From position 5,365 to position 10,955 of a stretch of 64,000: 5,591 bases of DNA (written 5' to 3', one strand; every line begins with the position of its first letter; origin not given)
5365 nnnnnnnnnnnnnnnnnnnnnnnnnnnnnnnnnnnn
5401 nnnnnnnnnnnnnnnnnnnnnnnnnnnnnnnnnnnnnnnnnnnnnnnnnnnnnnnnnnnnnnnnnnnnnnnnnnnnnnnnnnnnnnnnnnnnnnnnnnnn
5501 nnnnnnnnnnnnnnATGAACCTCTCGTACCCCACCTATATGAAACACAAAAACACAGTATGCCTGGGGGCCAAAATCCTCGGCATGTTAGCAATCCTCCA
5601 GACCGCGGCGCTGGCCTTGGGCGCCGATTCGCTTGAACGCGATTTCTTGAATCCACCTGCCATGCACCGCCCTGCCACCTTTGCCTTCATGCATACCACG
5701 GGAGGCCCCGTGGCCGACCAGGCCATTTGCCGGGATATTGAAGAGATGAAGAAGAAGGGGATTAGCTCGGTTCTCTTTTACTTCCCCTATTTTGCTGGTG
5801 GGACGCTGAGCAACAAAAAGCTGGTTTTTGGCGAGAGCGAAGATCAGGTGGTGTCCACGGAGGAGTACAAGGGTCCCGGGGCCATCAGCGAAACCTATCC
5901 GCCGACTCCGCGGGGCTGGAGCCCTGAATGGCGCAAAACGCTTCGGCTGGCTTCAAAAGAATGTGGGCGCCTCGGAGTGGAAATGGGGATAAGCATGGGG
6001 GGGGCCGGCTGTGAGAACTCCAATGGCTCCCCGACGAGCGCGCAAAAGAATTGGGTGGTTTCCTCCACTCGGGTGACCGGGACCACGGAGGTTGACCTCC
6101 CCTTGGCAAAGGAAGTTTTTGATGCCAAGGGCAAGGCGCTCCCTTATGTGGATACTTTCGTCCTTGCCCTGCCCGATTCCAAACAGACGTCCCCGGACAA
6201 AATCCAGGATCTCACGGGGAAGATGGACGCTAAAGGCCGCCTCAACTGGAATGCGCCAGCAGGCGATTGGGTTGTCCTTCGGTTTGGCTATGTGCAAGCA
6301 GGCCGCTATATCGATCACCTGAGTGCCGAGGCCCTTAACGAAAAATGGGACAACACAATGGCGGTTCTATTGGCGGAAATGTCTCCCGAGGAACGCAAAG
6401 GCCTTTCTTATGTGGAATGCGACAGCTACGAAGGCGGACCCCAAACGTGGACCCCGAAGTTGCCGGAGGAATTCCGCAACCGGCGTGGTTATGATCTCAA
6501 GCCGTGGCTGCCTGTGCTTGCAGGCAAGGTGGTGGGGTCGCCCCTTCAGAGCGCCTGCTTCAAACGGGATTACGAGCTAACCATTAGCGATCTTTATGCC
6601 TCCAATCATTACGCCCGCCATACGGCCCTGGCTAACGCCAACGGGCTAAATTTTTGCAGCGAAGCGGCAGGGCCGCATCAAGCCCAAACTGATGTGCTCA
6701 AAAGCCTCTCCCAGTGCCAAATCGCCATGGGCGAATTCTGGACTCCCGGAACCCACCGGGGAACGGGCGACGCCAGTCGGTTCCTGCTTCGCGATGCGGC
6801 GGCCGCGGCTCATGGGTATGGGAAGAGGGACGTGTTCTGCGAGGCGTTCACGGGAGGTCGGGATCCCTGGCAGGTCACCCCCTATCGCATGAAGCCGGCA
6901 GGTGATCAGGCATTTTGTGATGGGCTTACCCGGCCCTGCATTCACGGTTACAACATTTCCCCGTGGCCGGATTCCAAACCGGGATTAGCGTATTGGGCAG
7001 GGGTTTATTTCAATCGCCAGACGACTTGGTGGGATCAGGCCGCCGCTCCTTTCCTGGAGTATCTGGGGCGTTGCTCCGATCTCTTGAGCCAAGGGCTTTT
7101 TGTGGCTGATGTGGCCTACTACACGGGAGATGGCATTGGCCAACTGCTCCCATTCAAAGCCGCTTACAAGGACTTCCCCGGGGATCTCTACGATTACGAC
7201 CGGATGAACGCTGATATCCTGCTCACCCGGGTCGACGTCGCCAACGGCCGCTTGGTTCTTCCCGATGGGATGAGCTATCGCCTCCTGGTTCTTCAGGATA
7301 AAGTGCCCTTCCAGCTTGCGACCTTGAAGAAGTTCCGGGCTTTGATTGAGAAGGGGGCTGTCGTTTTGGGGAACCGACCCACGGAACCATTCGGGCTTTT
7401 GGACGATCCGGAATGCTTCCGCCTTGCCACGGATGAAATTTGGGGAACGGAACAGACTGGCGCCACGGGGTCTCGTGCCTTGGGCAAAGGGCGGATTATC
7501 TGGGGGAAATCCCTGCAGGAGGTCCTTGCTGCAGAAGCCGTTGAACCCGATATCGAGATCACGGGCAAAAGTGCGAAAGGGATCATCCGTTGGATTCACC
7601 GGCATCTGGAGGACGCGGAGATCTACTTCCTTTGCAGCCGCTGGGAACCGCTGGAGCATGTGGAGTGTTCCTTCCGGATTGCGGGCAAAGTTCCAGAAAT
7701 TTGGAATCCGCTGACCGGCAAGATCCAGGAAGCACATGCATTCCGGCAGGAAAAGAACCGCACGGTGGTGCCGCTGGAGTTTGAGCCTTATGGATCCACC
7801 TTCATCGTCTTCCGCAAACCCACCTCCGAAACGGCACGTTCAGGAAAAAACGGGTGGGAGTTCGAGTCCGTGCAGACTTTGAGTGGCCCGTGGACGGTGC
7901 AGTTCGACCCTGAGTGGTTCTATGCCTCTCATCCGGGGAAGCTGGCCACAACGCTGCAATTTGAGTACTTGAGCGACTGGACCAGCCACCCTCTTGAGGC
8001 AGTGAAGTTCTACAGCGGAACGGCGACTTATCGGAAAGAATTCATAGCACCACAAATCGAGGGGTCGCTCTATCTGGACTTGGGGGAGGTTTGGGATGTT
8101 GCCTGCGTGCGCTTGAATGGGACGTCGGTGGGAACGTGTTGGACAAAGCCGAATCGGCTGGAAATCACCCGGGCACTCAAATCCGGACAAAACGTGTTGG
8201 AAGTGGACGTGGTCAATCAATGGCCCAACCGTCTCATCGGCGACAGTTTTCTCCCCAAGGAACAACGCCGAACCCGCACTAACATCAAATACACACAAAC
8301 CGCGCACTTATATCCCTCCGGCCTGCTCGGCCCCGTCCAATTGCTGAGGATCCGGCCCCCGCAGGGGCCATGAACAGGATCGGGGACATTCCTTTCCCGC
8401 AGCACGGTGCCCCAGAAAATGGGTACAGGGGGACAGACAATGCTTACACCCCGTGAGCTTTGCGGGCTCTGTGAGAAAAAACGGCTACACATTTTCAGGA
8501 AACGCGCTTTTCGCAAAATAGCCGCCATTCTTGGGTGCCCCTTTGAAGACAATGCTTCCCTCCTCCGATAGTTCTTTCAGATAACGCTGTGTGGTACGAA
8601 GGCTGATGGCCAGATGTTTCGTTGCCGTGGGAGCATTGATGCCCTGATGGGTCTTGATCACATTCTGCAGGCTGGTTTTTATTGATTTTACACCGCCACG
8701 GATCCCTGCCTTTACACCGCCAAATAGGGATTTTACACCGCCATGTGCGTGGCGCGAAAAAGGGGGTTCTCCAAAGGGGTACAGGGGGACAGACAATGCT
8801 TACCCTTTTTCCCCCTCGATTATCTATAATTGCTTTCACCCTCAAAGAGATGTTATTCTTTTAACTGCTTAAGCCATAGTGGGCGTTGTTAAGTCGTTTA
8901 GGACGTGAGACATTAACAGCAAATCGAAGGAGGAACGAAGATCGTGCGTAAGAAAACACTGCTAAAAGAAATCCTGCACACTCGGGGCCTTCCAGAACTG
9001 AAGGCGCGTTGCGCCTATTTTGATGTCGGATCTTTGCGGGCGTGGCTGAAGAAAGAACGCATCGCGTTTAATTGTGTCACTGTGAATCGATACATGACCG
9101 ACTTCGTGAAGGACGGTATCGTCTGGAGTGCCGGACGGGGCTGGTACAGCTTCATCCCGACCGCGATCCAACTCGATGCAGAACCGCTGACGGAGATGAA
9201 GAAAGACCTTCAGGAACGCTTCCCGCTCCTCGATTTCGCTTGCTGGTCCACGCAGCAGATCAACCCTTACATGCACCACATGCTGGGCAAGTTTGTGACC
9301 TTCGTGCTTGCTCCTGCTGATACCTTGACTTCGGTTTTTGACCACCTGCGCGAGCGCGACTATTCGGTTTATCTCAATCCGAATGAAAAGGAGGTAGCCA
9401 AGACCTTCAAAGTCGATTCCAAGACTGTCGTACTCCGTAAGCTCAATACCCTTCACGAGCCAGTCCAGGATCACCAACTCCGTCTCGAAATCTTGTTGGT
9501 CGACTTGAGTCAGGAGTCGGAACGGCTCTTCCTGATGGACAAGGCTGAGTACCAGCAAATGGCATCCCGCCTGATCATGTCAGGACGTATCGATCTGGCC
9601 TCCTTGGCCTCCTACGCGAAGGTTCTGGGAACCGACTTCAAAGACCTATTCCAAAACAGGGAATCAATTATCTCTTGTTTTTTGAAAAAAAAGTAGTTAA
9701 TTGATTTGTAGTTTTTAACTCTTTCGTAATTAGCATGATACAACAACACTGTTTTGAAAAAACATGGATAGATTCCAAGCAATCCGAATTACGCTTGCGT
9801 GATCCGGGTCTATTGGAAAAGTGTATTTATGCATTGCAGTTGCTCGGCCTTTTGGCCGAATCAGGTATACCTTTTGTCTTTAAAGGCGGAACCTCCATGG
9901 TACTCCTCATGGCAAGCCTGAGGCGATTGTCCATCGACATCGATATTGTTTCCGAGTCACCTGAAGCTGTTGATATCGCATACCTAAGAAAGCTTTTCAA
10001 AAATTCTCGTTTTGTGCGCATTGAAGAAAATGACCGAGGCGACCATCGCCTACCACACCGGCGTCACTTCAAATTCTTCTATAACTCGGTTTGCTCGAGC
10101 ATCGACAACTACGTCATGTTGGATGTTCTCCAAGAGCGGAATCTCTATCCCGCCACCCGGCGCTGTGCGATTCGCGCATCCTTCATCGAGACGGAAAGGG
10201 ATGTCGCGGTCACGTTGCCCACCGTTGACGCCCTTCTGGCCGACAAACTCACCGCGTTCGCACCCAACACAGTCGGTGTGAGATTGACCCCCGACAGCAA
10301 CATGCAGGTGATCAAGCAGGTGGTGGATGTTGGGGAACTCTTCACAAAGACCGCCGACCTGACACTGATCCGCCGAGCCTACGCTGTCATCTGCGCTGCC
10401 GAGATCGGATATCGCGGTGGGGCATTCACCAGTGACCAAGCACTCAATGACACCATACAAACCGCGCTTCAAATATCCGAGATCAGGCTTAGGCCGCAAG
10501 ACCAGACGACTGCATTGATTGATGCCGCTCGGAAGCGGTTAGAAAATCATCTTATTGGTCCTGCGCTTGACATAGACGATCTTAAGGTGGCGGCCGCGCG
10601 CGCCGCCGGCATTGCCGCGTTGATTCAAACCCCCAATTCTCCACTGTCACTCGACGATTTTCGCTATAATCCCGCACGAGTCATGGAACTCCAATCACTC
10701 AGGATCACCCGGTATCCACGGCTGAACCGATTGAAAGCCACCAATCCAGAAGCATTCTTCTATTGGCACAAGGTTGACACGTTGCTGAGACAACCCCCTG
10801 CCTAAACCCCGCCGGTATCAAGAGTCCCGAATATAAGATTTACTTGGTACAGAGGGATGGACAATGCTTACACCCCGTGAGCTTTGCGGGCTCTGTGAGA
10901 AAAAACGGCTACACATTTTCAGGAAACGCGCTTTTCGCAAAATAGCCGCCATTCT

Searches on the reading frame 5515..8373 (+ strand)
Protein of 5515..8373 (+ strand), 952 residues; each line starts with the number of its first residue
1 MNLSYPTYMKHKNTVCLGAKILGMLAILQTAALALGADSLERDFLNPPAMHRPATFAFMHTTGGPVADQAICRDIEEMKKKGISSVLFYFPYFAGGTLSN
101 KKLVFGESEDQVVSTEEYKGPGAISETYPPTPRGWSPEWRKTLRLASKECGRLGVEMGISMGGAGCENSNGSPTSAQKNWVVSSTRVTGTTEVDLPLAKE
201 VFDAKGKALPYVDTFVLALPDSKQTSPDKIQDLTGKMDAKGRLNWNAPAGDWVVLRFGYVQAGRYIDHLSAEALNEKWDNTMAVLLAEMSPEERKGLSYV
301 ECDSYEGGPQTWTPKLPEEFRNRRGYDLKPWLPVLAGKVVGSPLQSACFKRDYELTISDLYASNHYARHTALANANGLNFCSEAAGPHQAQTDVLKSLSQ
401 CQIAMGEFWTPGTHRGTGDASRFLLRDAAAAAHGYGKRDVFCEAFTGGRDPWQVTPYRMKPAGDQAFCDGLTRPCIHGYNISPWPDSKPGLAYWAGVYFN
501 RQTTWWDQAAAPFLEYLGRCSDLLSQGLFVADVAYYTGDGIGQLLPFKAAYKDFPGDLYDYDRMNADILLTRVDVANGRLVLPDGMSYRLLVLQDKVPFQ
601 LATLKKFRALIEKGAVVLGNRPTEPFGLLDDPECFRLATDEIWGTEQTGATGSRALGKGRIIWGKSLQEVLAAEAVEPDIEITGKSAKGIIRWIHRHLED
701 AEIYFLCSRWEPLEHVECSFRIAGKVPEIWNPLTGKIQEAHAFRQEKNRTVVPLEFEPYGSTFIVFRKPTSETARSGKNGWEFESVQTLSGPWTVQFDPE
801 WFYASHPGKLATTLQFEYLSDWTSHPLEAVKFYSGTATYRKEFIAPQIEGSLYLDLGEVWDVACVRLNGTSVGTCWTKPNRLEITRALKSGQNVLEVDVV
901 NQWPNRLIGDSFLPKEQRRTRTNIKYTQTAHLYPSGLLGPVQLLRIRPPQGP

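Call 5: search_protein_families(library=pfam, proteins=[window:5515-8373:+], max_evalue=0.001)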
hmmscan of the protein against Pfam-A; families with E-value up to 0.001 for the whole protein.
window:5515-8373:+ (952 aa): 2 families
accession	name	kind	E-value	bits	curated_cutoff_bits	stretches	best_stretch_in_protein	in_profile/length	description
PF17132.9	Glyco_hydro_106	-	1.2e-137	460.9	29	1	220-740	210-739/743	alpha-L-rhamnosidase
PF22666.2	Glyco_hydro_2_N2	-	2e-06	28.4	27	1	793-904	1-122/167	Glycosyl hydrolase 2 galactose-binding domain-like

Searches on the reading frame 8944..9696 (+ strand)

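Call 5: search_protein_families(library=pfam, proteins=[window:8944-9696:+], max_evalue=0.001)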
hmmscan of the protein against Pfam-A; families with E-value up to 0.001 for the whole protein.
window:8944-9696:+ (250 aa): 1 family
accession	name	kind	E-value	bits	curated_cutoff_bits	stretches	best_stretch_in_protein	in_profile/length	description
PF20217.3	DUF6577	-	1.4e-28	100.4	27.8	1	46-226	1-186/204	Family of unknown function (DUF6577)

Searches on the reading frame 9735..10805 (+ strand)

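Call 5: search_protein_families(library=pfam, proteins=[window:9735-10805:+], max_evalue=0.001)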
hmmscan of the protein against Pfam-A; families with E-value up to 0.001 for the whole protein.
window:9735-10805:+ (356 aa): 1 family
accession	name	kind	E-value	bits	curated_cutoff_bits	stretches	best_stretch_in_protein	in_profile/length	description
PF08843.17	AbiEii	-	3e-17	63.8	22.5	1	42-247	10-192/238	Nucleotidyl transferase AbiEii toxin, Type IV TA system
